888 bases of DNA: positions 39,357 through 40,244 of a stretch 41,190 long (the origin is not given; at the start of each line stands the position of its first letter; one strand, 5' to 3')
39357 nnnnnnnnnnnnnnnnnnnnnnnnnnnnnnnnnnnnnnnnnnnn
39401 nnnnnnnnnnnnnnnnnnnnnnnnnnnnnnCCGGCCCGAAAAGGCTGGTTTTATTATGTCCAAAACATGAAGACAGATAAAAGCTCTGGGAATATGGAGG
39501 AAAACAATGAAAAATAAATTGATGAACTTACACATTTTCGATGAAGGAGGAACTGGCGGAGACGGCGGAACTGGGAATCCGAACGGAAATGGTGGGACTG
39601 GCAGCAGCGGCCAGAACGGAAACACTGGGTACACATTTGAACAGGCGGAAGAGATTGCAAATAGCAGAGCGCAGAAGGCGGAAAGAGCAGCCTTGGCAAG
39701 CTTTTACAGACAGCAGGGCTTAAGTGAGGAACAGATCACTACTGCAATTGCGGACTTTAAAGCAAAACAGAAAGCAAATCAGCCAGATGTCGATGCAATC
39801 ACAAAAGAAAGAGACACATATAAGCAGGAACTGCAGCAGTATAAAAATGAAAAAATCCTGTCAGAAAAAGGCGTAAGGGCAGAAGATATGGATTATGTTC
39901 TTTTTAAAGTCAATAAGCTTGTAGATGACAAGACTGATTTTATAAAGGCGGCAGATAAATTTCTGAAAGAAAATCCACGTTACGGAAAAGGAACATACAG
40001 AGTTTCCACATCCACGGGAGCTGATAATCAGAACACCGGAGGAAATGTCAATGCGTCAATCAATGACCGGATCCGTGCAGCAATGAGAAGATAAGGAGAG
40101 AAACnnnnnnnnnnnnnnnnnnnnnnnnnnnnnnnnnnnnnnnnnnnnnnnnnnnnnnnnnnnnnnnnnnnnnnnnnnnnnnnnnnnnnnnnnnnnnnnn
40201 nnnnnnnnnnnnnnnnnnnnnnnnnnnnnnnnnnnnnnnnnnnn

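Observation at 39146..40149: Phage-encoded Prp-like protease plus matching N-terminal leaders on the scaffold and major capsid proteins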

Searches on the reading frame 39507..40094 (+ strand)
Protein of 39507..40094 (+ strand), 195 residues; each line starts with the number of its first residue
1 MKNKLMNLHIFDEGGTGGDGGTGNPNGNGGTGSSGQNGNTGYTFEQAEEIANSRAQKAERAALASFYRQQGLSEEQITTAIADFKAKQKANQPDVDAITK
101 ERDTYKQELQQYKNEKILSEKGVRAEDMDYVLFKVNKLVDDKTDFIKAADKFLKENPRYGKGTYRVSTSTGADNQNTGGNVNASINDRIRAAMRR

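Call 3: search_protein_families(library=pfam, proteins=[window:39507-40094:+], max_evalue=0.01)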
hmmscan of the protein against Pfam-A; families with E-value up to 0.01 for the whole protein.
window:39507-40094:+ (195 aa): 0 families

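Call 4: search_protein_families(library=phrogs, proteins=[window:39507-40094:+], max_evalue=0.001)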
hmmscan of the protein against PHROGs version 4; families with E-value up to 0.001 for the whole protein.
window:39507-40094:+ (195 aa): 3 families
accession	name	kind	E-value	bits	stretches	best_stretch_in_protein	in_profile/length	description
phrog_2303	-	head and packaging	1.5e-34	120.8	1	3-194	3-217/219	head scaffolding protein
phrog_1793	-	head and packaging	0.00045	21.4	1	17-114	14-102/193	head scaffolding protein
phrog_26112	-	unknown function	0.0008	20.3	1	13-88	73-151/166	-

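Call 54: search_protein_families(library=ncbifam, proteins=[window:39507-40094:+], max_evalue=0.01)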
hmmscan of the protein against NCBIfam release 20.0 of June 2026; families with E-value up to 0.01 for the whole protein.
window:39507-40094:+ (195 aa): 0 families
